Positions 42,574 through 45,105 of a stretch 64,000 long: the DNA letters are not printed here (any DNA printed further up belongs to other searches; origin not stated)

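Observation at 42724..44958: GmrSD-type DUF262-DUF1524 nuclease with an added C-terminal Swt1-like HEPN domain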

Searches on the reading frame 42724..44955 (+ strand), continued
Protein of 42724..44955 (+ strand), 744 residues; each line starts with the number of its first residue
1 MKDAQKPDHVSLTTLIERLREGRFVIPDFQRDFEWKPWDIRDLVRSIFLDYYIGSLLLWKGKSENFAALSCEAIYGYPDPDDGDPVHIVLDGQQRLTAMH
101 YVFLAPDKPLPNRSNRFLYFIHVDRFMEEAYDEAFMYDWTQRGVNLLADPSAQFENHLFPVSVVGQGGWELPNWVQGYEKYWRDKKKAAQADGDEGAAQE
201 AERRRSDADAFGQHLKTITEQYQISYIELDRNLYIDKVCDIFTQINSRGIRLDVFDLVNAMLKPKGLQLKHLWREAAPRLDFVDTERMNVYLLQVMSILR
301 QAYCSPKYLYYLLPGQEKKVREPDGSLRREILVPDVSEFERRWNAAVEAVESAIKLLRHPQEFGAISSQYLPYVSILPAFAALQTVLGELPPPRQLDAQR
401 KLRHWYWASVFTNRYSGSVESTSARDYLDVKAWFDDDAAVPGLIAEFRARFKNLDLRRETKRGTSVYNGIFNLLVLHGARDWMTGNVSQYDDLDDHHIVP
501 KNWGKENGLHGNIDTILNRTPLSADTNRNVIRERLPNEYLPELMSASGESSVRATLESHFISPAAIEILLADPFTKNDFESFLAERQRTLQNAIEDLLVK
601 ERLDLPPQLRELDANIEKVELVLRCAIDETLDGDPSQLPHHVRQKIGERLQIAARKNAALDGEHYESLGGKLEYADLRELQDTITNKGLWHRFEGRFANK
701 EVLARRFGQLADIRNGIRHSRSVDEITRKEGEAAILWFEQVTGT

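Call 38: find_encoding_contigs(protein=P0018, flank=8000, max_places=2)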
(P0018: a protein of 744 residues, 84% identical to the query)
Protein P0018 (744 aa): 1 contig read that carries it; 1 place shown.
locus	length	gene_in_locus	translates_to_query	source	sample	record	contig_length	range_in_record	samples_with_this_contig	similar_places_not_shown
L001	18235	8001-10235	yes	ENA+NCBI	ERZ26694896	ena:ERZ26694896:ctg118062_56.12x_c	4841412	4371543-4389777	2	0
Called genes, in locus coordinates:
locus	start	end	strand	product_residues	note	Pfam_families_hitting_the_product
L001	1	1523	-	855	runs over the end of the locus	PF01624:MutS_I, PF05188:MutS_II, PF05192:MutS_III, PF05190:MutS_IV, PF00488:MutS_V, PF27441:MutS_C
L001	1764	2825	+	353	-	PF00154:RecA_N, PF08423:Rad51, PF06745:ATPase, PF27531:MT3502_N, PF21096:RecA_C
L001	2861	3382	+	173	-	PF21981:RecX_HTH3 (faint), PF21982:RecX_HTH1 (weak), PF02631:RecX_HTH2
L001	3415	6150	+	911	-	PF01411:tRNA-synt_2c, PF07973:tRNA_SAD, PF02272:DHHA1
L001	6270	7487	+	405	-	PF00696:AA_kinase, PF01842:ACT (weak), PF13840:ACT_7, PF22468:ACT_9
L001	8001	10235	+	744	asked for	PF03235:GmrSD_N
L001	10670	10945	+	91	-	-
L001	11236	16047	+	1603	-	PF13195:DUF4011, PF13086:AAA_11, PF13245:AAA_19 (faint), PF13604:AAA_30 (weak), PF13086:AAA_11, PF13087:AAA_12, PF18741:MTES_1575, PF11784:DUF3320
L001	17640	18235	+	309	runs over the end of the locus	-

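Call 39: find_encoding_contigs(protein=P0110, flank=8000, max_places=3)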
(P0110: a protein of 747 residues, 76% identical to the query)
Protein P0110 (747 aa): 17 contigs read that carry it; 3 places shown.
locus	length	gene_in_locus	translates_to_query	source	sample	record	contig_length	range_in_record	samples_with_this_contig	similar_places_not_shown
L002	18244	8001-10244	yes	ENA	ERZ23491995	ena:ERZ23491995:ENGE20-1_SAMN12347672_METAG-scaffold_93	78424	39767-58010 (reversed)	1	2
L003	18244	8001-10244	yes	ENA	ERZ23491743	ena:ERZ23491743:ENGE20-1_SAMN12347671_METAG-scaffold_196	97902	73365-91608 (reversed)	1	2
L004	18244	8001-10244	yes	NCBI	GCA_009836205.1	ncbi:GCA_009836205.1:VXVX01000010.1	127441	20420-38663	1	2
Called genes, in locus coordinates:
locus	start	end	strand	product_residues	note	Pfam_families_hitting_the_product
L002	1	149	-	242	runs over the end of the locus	PF12804:NTP_transf_3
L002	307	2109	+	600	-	PF02384:N6_Mtase (weak), PF07669:Eco57I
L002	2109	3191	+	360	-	PF17728:BsuBI_PstI_RE_N, PF06616:BsuBI_PstI_RE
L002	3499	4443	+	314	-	PF18144:SMODS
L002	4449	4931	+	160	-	PF18138:bacHORMA_1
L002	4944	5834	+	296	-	PF00004:AAA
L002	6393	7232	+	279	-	PF26109:WHD_BrxR, PF13280:WYL, PF26107:BrxR_CTD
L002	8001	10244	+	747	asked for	PF03235:GmrSD_N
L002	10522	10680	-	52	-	-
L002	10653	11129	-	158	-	PF00583:Acetyltransf_1 (weak), PF13508:Acetyltransf_7, PF13673:Acetyltransf_10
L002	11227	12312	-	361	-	PF00149:Metallophos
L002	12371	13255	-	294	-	PF04055:Radical_SAM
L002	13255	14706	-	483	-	PF00890:FAD_binding_2 (weak), PF01134:GIDA (weak), PF01262:AlaDh_PNT_C (faint), PF07992:Pyr_redox_2, PF12831:FAD_oxidored (weak), PF13738:Pyr_redox_3 (weak), PF00070:Pyr_redox, PF02852:Pyr_redox_dim, +3 more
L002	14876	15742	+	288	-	PF01547:SBP_bac_1 (faint), PF13531:SBP_bac_11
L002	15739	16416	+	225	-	PF00528:BPD_transp_1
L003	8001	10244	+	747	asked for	PF03235:GmrSD_N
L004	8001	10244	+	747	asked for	PF03235:GmrSD_N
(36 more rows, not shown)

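Call 44: fold_search(model_id=the predicted structure, library=pdb)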
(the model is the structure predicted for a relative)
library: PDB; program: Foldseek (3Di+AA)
matches with E <= 10: 291; with E <= 0.001: 3
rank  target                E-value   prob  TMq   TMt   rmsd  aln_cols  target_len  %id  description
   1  7p9k_A                1.2e-12  1.00  0.33  0.41  16.8       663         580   17  BrxU, GmrSD-family Type IV restriction enzyme (released 2021-12-08)
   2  7p9m_A                2.2e-11  1.00  0.32  0.41  17.9       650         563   17  BrxU, GmrSD-family Type IV restriction enzyme (released 2021-12-08)
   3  7p9m_B                3.6e-10  1.00  0.32  0.41  16.1       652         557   16  BrxU, GmrSD-family Type IV restriction enzyme (released 2021-12-08)
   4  9k32_A                7.7e-02  0.47  0.11  0.11  24.2       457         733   12  Cryo-EM structure of the NbaCas9-guide RNA-target DNA complex (released 2026-02-04)
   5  6m0w_A                1.4e-01  0.47  0.14  0.10  25.5       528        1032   10  Crystal structure of Streptococcus thermophilus Cas9 in complex with the AGAA PAM (released 2020-09-09)
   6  8fzk_D                2.8e-01  0.18  0.12  0.18  19.0       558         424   12  Dimeric human importin alpha subunit (released 2023-02-08)
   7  8jwz                  5.5e-01  0.09  0.09  0.13  29.4       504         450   11  Crystal structure of A2AR-T4L in complex with AB928 (released 2023-08-16)
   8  6ffi                  5.7e-01  0.16  0.11  0.17  26.0       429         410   10  Crystal Structure of mGluR5 in complex with MMPEP at 2.2 A (released 2018-03-07)
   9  5v88                  6.2e-01  0.13  0.10  0.16  22.9       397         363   12  Structure of DCN1 bound to NAcM-COV (released 2017-05-24)
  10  4z9g_A                6.7e-01  0.08  0.10  0.14  26.4       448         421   13  Crystal structure of human corticotropin-releasing factor receptor 1 (CRF1R) in complex with the antagonist CP-376395  (released 2016-06-29)
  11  3nc1_A                7.0e-01  0.10  0.09  0.08  21.8       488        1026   11  Crystal structure of the CRM1-RanGTP complex (released 2010-10-27)
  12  5k5d_C                7.3e-01  0.13  0.07  0.16  17.4       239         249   12  Structure of the C2221 form of Pnob8-like ParB-N domain (released 2016-06-15)
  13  2qb0_B                7.6e-01  0.23  0.10  0.23  13.6       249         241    9  Structure of the 2TEL crystallization module fused to T4 lysozyme with an Ala-Gly-Pro linker. (released 2008-10-14)
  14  6igl_A                7.9e-01  0.20  0.10  0.15  16.5       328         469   13  Crystal Structure of human ETB receptor in complex with IRL1620 (released 2018-11-21)
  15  5glh_A                8.9e-01  0.09  0.10  0.14  28.2       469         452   12  Human endothelin receptor type-B in complex with ET-1 (released 2016-09-07)
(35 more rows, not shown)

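Call 50: search_solved_structures(query=A2, max_evalue=1, show_alignments=3)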
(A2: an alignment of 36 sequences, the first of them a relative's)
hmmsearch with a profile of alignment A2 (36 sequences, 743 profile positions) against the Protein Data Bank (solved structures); distinct sequences matched with E-value up to 1: 4.
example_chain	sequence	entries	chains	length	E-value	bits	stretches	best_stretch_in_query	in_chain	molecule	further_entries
7p9k_A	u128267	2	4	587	8.1e-25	90.4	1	12-268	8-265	DUF262 domain-containing protein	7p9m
6o56_A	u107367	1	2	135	0.0032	19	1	452-568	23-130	CRISPR-associated endonuclease Cas9/Csn1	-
6jiv_D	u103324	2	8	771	0.22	12.9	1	6-101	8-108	SspE protein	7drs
1ysm_A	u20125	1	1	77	0.42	12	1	603-666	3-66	Calcyclin-binding protein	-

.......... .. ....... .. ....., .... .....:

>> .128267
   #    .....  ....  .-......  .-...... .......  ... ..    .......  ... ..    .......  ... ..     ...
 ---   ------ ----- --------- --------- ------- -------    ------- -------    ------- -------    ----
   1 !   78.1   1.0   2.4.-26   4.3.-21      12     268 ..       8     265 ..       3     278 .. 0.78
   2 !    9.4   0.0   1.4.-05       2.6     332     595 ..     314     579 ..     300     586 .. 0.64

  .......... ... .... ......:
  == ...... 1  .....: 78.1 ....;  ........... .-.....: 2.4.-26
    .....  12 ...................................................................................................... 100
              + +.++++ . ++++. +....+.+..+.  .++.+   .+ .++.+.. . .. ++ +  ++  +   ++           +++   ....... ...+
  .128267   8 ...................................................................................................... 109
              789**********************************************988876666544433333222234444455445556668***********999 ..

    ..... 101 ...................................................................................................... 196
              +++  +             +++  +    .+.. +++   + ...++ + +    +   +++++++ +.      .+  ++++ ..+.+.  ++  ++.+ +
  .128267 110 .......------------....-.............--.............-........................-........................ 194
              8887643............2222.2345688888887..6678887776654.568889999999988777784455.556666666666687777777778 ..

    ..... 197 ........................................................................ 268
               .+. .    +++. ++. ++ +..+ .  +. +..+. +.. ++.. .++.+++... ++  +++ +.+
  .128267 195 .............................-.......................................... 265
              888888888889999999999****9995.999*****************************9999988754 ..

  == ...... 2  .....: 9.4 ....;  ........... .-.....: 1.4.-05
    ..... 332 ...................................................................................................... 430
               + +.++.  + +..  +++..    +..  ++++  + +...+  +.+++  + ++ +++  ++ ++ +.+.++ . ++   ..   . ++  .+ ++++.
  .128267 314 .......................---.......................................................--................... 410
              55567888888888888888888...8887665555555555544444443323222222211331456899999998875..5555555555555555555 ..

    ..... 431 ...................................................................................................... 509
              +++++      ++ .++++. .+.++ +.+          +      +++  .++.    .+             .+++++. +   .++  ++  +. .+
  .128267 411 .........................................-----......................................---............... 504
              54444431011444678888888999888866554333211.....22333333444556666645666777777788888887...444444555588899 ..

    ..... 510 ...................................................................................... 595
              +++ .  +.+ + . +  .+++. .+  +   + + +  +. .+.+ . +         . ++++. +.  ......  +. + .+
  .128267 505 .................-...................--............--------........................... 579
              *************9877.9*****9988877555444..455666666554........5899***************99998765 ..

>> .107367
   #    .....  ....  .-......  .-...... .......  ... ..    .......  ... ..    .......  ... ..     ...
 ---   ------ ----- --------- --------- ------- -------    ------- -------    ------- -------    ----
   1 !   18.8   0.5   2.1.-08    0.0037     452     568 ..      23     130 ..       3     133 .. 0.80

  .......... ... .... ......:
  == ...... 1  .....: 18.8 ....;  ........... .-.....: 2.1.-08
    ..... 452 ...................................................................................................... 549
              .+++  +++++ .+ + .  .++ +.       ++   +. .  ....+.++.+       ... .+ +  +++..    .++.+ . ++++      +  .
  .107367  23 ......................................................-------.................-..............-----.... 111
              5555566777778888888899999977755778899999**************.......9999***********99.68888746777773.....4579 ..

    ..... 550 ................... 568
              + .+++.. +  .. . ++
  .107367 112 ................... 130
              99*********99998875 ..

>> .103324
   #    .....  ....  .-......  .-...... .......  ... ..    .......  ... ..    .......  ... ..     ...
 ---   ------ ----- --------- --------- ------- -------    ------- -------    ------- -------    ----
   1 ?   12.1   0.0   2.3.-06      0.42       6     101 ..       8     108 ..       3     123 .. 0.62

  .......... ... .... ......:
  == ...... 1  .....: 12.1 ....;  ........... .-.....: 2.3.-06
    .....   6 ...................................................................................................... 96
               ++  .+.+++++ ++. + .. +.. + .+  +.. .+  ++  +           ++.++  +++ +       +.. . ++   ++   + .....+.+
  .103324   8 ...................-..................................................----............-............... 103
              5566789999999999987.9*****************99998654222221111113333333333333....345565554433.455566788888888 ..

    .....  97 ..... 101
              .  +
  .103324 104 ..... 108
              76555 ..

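Call 54: find_related_loci(query=A4, collection=genome_contigs, flank=6000)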
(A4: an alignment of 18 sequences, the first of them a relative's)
Query A4 (744 aa) in genome_contigs; peptide patterns used: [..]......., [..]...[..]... (x = any residue, [..] = any of these).
499 stretches matched a pattern; 394 encode a relative of the query (tblastn E <= 1e-3); the best 80 are kept; 80 distinct loci.
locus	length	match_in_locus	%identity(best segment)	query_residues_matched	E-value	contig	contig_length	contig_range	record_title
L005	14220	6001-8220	85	1-742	0e+0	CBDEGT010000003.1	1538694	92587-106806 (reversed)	MAG: Longimicrobiales bacterium isolate d7ca2b43-2058-4b3b-9a45-d57bdb06a6cf genome assembly, contig: contig_3, whole ge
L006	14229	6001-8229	84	1-743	0e+0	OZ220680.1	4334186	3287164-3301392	MAG: Pseudomonadales bacterium isolate da3e3f05-4c24-4fb5-b36e-3680706d581c genome assembly, chromosome: 1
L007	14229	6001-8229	84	1-743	0e+0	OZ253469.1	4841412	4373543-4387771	MAG: Candidatus Azotimanducaceae bacterium isolate 0d336ec1-7821-4be5-a928-cec4cb1b8f81 genome assembly, chromosome: 1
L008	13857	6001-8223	83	1-743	0e+0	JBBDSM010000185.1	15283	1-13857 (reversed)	MAG: Gemmatimonadota bacterium isolate LejiaC_68_64 Lejia_C_8986_length_15283_cov_37, whole genome shotgun sequence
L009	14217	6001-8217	79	1-741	0e+0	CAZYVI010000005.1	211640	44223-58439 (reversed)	MAG TPA_asm: uncultured Anaerolineales bacterium isolate binchicken_co179_13 genome assembly, contig: NODE_276_length_21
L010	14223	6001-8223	75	1-743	0e+0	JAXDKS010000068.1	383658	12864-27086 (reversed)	MAG: Acidobacteriota bacterium isolate BP_60 scaffold_2357706, whole genome shotgun sequence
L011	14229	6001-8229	75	1-744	0e+0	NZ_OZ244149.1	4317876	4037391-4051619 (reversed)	MAG: Candidatus Palauibacter sp. isolate 0d4ab03e-7888-48a4-aad6-e62ffb5e22cc chromosome 1, complete sequence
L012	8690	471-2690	73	1-743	0e+0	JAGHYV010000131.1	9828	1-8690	MAG: Roseiflexus sp. isolate 629F.7 NODE_1044_length_9828_cov_35.894710, whole genome shotgun sequence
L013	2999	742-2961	73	1-743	0e+0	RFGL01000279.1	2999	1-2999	MAG: Acidobacteria bacterium isolate J023 k99_856971, whole genome shotgun sequence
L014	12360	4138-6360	73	1-743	0e+0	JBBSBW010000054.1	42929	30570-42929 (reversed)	MAG: Thermoanaerobaculia bacterium isolate La6_metabat2.203 La6_metabat2.203_K_3667922_L_42929_cov_13.1001, whole genome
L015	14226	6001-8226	72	1-743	0e+0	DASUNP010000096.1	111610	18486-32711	MAG TPA_asm: Blastocatellia bacterium isolate SMAG_U1603 k141_189025, whole genome shotgun sequence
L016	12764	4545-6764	72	1-741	0e+0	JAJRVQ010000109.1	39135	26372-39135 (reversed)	MAG: Acidobacteria bacterium isolate Dive96_bin10.49 k141_3013871, whole genome shotgun sequence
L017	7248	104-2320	70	1-741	0e+0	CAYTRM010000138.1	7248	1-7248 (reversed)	MAG TPA_asm: uncultured Thermoleophilia bacterium isolate SRP178699_co1_90 genome assembly, contig: NODE_14788_length_72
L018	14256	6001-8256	69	1-743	0e+0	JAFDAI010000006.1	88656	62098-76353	MAG: Deltaproteobacteria bacterium isolate AB_1215_Bin_93 AB_1215_Bin_93_scaffold_128, whole genome shotgun sequence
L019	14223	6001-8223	73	1-743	0e+0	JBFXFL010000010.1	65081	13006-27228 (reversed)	MAG: Porticoccaceae bacterium isolate CA_2019_TPIn_139 NODE_1489_length_65081_cov_30.411399_TPIn, whole genome shotgun s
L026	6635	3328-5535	70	1-741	0e+0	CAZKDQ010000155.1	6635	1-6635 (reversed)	MAG TPA_asm: uncultured Rhodothermales bacterium isolate SRP220891_co3_377 genome assembly, contig: NODE_21786_length_66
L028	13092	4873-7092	71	1-743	0e+0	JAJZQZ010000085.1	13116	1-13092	MAG: Actinomycetes bacterium isolate SKS1.bin6 NODE_8452_length_13116_cov_1.493494, whole genome shotgun sequence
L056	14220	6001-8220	68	1-741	0e+0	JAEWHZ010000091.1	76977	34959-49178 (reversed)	MAG: Proteobacteria bacterium isolate OH_PBlB_86 k127_152768, whole genome shotgun sequence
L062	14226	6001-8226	68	1-741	0e+0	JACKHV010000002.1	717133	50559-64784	MAG: Planctomycetota bacterium isolate HK-STAS-PLAN-27 HK-STAS-PLAN-27_2, whole genome shotgun sequence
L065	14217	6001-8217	67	1-741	0e+0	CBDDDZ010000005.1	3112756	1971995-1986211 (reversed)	MAG: Candidatus Latescibacterota bacterium isolate 2fef8444-24d4-470e-a0f0-8c307ac56c94 genome assembly, contig: contig_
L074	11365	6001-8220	67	1-741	0e+0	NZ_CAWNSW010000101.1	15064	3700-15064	Stenomitos frigidus ULC18 isolate ena-yuan-GCF_003003795.1 NZ_PVWK01000085.1, whole genome shotgun sequence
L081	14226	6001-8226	66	1-743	0e+0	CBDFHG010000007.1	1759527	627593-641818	MAG: Thermohalobaculum sp. isolate 6f21eef3-4e04-431d-82cf-8d107b5bd39d genome assembly, contig: contig_7, whole genome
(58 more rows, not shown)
